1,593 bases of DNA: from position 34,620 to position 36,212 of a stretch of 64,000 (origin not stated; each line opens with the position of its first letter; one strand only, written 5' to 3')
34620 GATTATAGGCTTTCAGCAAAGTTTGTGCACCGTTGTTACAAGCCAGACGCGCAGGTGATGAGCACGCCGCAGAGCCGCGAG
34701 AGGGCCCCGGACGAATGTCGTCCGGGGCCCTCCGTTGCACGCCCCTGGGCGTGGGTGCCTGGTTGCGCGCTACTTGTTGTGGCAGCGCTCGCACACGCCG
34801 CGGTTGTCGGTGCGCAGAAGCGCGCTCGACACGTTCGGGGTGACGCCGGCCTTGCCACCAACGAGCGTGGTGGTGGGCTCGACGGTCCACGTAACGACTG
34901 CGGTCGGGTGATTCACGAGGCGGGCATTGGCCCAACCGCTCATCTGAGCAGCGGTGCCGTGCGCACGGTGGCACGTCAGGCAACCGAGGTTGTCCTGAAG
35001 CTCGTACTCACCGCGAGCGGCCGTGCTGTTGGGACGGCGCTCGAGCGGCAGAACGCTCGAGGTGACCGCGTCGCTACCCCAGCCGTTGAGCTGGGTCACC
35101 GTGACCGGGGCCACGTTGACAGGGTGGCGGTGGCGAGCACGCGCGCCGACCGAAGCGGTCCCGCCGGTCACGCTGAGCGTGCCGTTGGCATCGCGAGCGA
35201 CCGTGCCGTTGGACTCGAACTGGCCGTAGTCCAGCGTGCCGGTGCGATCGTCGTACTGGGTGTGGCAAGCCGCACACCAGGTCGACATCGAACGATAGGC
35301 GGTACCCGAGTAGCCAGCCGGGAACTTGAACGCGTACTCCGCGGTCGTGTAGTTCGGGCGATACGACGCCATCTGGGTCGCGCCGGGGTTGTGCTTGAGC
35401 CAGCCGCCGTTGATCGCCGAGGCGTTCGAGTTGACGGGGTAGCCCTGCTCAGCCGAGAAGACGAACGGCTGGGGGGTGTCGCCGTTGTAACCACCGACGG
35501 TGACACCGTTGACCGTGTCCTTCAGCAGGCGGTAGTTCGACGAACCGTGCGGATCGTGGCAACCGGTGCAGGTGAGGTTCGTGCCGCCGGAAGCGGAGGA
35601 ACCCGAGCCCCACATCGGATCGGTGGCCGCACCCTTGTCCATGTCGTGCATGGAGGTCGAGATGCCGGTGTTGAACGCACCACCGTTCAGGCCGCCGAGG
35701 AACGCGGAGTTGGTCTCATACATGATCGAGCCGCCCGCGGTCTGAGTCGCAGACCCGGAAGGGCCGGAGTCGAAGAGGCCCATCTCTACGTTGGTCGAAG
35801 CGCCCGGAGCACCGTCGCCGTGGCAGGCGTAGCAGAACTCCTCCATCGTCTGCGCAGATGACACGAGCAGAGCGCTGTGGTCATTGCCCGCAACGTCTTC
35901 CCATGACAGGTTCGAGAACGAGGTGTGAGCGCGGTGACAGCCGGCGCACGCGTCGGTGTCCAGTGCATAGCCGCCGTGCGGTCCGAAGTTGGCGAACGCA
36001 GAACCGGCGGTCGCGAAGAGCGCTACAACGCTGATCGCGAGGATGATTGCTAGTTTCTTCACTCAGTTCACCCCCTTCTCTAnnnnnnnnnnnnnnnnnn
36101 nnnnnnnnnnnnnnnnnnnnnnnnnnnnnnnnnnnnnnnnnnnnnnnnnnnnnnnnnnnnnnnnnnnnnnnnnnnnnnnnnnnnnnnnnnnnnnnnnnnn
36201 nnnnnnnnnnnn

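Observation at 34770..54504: Twin dehydrogenase / OmcS-like cytochrome modules: candidate enzyme-coupled nanowire system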

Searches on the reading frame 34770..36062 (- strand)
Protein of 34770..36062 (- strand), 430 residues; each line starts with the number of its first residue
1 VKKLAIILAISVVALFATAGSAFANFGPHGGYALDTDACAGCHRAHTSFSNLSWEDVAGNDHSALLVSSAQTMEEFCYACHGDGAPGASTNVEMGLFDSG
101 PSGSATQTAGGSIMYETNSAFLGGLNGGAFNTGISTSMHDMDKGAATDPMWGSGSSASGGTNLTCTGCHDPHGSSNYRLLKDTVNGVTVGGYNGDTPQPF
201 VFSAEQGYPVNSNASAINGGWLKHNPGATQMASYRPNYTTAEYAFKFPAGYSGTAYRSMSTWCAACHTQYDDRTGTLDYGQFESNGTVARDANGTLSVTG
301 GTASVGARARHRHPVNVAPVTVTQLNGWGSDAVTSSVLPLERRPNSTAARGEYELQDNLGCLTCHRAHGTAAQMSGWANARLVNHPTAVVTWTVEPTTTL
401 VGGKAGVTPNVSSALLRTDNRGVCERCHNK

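Call 4: search_protein_families(library=pfam, proteins=[window:34770-36062:-], max_evalue=0.01)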
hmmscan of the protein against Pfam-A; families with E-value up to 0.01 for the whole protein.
window:34770-36062:- (430 aa): 5 families
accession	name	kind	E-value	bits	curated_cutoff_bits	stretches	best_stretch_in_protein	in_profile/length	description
PF09699.15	Paired_CXXCH_1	-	7.8e-15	54.7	20.6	1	164-185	8-29/41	Doubled CXXCH motif (Paired_CXXCH_1)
PF22113.1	Mtrc-MtrF_II-IV_dom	-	1.5e-07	31.5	30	1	32-85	77-131/176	Outer membrane cytochrome MtrC/MtrF-like, domains II/IV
PF14537.11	Cytochrom_c3_2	-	1.3e-06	29.2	25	0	352-373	51-72/79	Cytochrome c3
PF14522.11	Cytochrome_C7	-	5.7e-06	26.5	24.8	0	36-83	13-50/67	Cytochrome c7 and related cytochrome c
PF00034.26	Cytochrom_C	-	0.0007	21.3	21.3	0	71-91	6-26/90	Cytochrome c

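Call 5: search_protein_families(library=ncbifam, proteins=[window:34770-36062:-], max_evalue=0.01)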
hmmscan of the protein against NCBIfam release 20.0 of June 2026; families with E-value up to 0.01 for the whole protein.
window:34770-36062:- (430 aa): 4 families
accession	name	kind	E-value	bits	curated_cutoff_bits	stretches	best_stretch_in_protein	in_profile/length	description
TIGR01905.1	paired_CXXCH_1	subfamily_domain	1.1e-15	57.2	25.2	1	164-185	8-29/41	doubled CXXCH domain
TIGR03508.1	decahem_SO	subfamily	9.1e-10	38.4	192.2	1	163-202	144-183/258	DmsE family decaheme c-type cytochrome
NF041028.1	decahem_GSU2203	exception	2.8e-05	23.5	325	0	162-189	174-204/317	GSU2203 family decaheme c-type cytochrome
TIGR03153.1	cytochr_NrfH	equivalog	0.0034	17.4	134.2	0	159-181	49-71/138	cytochrome c nitrite reductase small subunit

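Call 6: search_solved_structures(query=window:34770-36062:-, max_evalue=10, show_alignments=2)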
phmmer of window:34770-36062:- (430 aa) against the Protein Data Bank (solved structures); distinct sequences matched with E-value up to 10: 7.
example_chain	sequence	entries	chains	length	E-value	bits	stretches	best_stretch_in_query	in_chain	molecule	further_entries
3owm_A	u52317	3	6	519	0.95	11.6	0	163-208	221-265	Eight-heme nitrite reductase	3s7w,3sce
3uu9_A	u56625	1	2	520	0.96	11.6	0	163-208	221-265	Eight-heme nitrite reductase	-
3rkh_A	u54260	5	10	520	0.96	11.6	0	163-208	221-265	Eight-heme nitrite reductase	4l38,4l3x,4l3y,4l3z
4q4u_A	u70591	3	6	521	0.97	11.6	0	163-208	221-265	Eight-heme nitrite reductase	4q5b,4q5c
4q0t_A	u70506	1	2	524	1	11.5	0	163-208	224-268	Eight-heme nitrite reductase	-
2zo5_A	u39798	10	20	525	1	11.4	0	163-208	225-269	Eight-heme nitrite reductase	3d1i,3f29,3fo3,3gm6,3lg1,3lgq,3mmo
2ot4_A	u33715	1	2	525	1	11.4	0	163-208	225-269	Eight-heme nitrite reductase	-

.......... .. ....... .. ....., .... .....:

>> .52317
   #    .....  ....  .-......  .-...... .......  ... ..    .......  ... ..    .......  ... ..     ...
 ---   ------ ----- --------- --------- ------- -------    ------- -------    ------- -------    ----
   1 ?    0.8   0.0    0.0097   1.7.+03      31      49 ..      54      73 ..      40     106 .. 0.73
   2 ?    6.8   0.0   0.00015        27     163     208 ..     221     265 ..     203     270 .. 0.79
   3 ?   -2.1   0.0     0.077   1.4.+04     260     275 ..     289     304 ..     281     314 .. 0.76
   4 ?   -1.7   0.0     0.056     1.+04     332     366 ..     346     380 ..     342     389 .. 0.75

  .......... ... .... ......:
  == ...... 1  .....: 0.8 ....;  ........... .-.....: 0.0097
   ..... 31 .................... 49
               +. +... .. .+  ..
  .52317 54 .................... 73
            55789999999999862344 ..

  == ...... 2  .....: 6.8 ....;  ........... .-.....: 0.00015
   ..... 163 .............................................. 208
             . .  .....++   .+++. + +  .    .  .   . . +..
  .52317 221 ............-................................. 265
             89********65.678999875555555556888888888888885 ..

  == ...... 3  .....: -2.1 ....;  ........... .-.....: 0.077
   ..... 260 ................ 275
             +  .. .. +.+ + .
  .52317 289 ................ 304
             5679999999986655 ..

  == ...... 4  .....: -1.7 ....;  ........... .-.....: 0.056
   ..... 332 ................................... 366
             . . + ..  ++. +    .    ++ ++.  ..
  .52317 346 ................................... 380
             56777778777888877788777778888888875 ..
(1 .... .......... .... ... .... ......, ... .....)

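Call 9: find_homologous_proteins(query=window:34770-36062:-, max_evalue=0.001)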
Query window:34770-36062:- (430 aa): 1163 proteins with E <= 0.001 among 8000 candidates; the best 120 are listed.
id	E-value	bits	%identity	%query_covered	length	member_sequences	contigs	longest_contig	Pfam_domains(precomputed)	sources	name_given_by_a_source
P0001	8.9e-292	985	100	100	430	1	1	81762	PF09699.16,PF14537.12,PF14522.12,PF22113.2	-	-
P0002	6.4e-195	666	71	96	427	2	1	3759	PF09699.16,PF14537.12,PF00034.27,PF14522.12,PF22113.2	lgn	-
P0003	8.6e-183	626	67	100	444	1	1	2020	PF09699.16,PF14537.12,PF00034.27,PF22113.2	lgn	-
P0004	2.5e-179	615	66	97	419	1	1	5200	PF09699.16,PF14537.12,PF00034.27,PF22113.2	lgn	-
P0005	2.5e-177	608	64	100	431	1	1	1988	PF09699.16,PF14537.12,PF00034.27,PF14522.12,PF22113.2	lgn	-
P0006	2.6e-177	608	64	100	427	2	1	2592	PF09699.16,PF14537.12,PF00034.27,PF14522.12,PF22113.2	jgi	jgi:predicted CXXCH cytochrome family protein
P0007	6.8e-175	600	64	100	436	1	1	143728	PF09699.16,PF14537.12,PF00034.27,PF22113.2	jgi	-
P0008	3.9e-174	598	64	100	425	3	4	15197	PF09699.16,PF14537.12,PF14522.12,PF22113.2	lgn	-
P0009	5.9e-174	597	63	100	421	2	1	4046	PF09699.16,PF14537.12,PF14522.12,PF22113.2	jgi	-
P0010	3.4e-173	595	64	100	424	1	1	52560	PF09699.16,PF14537.12,PF00034.27,PF14522.12,PF22113.2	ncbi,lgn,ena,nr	ncbi:MAG: hypothetical protein CVT67_09530 [Actinobacteria bacterium HGW-Actinobacteria-7]|nr:MAG: h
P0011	3.3e-171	588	65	100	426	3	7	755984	PF09699.16,PF14537.12,PF00034.27,PF14522.12,PF22113.2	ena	-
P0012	1.5e-168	579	62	100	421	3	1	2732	PF09699.16,PF14537.12,PF00034.27,PF22113.2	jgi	jgi:predicted CXXCH cytochrome family protein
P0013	2.7e-168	579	64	100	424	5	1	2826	PF09699.16,PF14537.12,PF00034.27,PF14522.12,PF22113.2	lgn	-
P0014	4.0e-168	578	64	100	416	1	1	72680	PF09699.16,PF14537.12,PF00034.27,PF14522.12,PF22113.2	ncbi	-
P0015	1.9e-167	576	62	100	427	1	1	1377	PF09699.16,PF14537.12,PF00034.27,PF14522.12,PF22113.2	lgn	-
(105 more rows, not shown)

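Call 15: find_related_loci(query=A1, collection=genome_contigs, flank=10000)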
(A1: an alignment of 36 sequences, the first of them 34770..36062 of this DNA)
Query A1 (430 aa) in genome_contigs; peptide patterns used: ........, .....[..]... (x = any residue, [..] = any of these).
598 stretches matched a pattern (row limit reached: there are more); 421 encode a relative of the query (tblastn E <= 1e-3); the best 80 are kept; 79 distinct loci.
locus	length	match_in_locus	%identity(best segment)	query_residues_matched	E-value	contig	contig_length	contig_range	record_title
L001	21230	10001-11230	67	20-430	9e-179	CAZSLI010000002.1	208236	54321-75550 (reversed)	MAG TPA_asm: uncultured Eubacteriales bacterium isolate binchicken_co152_201 genome assembly, contig: NODE_53_length_208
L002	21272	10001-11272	64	1-430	8e-179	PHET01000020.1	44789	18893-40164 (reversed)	MAG: Actinobacteria bacterium HGW-Actinobacteria-7 Ig3397_v2_scaffold_601, whole genome shotgun sequence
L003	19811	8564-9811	64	1-430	2e-174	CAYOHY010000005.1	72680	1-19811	MAG TPA_asm: uncultured Eubacteriales bacterium isolate binchicken_co152_248 genome assembly, contig: NODE_405_length_72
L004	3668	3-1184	64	17-430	4e-175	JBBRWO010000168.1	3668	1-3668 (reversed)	MAG: Coriobacteriia bacterium isolate La4_metabat2.012 La4_metabat2.012_K_1674652_L_3668_cov_21.5846, whole genome shotg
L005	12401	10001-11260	59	1-430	2e-159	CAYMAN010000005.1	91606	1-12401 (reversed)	MAG TPA_asm: uncultured Eubacteriales bacterium isolate SRP302447_co4_271 genome assembly, contig: NODE_807_length_91606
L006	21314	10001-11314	59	1-430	2e-150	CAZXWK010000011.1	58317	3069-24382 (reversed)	MAG TPA_asm: uncultured Eubacteriales bacterium isolate binchicken_co152_220 genome assembly, contig: NODE_611_length_58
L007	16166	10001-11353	55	1-430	3e-148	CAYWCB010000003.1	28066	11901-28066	MAG TPA_asm: uncultured Eubacteriales bacterium isolate SRP257756_co1_46 genome assembly, contig: NODE_1174_length_28066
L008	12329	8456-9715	54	1-430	6e-136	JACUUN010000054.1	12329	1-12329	MAG: Coriobacteriia bacterium isolate Kmv32 NODE_2539_length_12329_cov_5.322389, whole genome shotgun sequence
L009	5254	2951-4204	53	1-430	1e-133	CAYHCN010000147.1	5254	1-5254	MAG TPA_asm: uncultured Eubacteriales bacterium isolate ERP119294_co4_461 genome assembly, contig: NODE_20831_length_525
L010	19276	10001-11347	54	1-430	6e-144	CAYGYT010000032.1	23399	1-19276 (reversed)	MAG TPA_asm: uncultured Eubacteriales bacterium isolate ERP119294_co1_304 genome assembly, contig: NODE_2588_length_2339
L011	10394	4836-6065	53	1-430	1e-129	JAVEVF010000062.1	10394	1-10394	MAG: Coriobacteriia bacterium isolate BF4_114 NODE_21011_length_10394_cov_3.276225_Biofilm4, whole genome shotgun sequen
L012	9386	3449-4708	51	1-430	1e-127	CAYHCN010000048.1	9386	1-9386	MAG TPA_asm: uncultured Eubacteriales bacterium isolate ERP119294_co4_461 genome assembly, contig: NODE_7989_length_9386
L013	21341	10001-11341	51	1-430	1e-122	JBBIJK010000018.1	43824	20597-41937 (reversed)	MAG: Actinomycetota bacterium isolate BR2F70218_bin_160 NODE_407_length_43824_cov_12.520620, whole genome shotgun sequen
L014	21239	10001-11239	50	1-430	1e-122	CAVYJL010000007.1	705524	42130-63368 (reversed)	MAG: uncultured Coriobacteriia bacterium isolate MFD01299.bin.2.183 genome assembly, contig: contig_39488, whole genome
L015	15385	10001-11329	49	1-430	1e-121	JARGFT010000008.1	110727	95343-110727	MAG: Anaerosomatales bacterium isolate C14-13 NODE_8_length_110727_cov_6.763452, whole genome shotgun sequence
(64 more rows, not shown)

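Call 17: predict_structure(alignment_id=A1)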
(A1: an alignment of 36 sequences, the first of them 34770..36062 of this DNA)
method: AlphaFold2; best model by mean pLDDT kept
length: 430 residues; sequences in the alignment: 36
mean_pLDDT: 57.0   pTM: 0.60
mean pLDDT of the five models: 57.0, 54.1, 48.9, 47.8, 47.2
residues with pLDDT >= 90: 7; 70-90: 99; 50-70: 162; < 50: 162
segments of 3 or more residues with pLDDT < 50: 22-58, 61-70, 84-88, 132-137, 140-160, 172-179, 212-216, 224-228, 250-252, 321-331, 333-336, 369-380, 390-415
pLDDT, mean of each block of 10 residues (from residue 1): 88 75 39 32 33 46 42 52 50 66 73 75 66 49 44 42 58 45 63 64 74 51 52 72 69 63 68 64 68 65 73 65 44 53 77 75 60 38 56 37 36 44 50
secondary structure, 60 per line:
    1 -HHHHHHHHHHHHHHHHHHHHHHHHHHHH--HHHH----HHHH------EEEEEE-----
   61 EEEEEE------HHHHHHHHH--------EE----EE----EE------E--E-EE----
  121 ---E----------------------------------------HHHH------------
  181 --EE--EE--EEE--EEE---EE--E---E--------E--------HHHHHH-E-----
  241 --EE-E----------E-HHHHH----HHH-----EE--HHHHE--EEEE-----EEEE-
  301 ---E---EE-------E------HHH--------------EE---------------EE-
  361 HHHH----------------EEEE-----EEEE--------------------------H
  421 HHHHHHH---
elements in order: H2-29 H32-35 H40-43 E50-55 E61-66 H73-81 H165-168 E191-193 E196-198 H228-233 H259-263 H280-283 E287-290 E296-299 H361-364 E381-384 E390-393 H420-427

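Call 19: search_solved_structures(query=A1, max_evalue=10, show_alignments=3)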
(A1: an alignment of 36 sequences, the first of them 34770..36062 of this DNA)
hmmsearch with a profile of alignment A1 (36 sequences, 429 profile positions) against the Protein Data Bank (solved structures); distinct sequences matched with E-value up to 10: 7.
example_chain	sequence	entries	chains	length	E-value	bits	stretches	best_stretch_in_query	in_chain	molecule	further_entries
6ef8_A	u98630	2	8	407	1.2e-10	44.1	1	38-429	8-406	C-type cytochrome OmcS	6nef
7tfs_A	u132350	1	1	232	0.0012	21.1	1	69-197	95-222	Cytochrome c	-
9wcx_U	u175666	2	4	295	1.3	11.1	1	57-182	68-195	Cytochrome bc1 complex cytochrome c subunit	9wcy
8k9e_E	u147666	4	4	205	1.3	11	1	72-136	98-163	Cytochrome c domain-containing protein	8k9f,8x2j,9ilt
6xkw_p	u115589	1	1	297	1.5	10.9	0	72-104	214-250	Cbb3-type cytochrome c oxidase subunit CcoP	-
6xkx_p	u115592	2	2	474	2.6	10.1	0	73-103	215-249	Cbb3-type cytochrome c oxidase subunit CcoP,Cytochrome c-type cyt cy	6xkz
3ubr_A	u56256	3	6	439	3.5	9.7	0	228-279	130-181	Cytochrome c-552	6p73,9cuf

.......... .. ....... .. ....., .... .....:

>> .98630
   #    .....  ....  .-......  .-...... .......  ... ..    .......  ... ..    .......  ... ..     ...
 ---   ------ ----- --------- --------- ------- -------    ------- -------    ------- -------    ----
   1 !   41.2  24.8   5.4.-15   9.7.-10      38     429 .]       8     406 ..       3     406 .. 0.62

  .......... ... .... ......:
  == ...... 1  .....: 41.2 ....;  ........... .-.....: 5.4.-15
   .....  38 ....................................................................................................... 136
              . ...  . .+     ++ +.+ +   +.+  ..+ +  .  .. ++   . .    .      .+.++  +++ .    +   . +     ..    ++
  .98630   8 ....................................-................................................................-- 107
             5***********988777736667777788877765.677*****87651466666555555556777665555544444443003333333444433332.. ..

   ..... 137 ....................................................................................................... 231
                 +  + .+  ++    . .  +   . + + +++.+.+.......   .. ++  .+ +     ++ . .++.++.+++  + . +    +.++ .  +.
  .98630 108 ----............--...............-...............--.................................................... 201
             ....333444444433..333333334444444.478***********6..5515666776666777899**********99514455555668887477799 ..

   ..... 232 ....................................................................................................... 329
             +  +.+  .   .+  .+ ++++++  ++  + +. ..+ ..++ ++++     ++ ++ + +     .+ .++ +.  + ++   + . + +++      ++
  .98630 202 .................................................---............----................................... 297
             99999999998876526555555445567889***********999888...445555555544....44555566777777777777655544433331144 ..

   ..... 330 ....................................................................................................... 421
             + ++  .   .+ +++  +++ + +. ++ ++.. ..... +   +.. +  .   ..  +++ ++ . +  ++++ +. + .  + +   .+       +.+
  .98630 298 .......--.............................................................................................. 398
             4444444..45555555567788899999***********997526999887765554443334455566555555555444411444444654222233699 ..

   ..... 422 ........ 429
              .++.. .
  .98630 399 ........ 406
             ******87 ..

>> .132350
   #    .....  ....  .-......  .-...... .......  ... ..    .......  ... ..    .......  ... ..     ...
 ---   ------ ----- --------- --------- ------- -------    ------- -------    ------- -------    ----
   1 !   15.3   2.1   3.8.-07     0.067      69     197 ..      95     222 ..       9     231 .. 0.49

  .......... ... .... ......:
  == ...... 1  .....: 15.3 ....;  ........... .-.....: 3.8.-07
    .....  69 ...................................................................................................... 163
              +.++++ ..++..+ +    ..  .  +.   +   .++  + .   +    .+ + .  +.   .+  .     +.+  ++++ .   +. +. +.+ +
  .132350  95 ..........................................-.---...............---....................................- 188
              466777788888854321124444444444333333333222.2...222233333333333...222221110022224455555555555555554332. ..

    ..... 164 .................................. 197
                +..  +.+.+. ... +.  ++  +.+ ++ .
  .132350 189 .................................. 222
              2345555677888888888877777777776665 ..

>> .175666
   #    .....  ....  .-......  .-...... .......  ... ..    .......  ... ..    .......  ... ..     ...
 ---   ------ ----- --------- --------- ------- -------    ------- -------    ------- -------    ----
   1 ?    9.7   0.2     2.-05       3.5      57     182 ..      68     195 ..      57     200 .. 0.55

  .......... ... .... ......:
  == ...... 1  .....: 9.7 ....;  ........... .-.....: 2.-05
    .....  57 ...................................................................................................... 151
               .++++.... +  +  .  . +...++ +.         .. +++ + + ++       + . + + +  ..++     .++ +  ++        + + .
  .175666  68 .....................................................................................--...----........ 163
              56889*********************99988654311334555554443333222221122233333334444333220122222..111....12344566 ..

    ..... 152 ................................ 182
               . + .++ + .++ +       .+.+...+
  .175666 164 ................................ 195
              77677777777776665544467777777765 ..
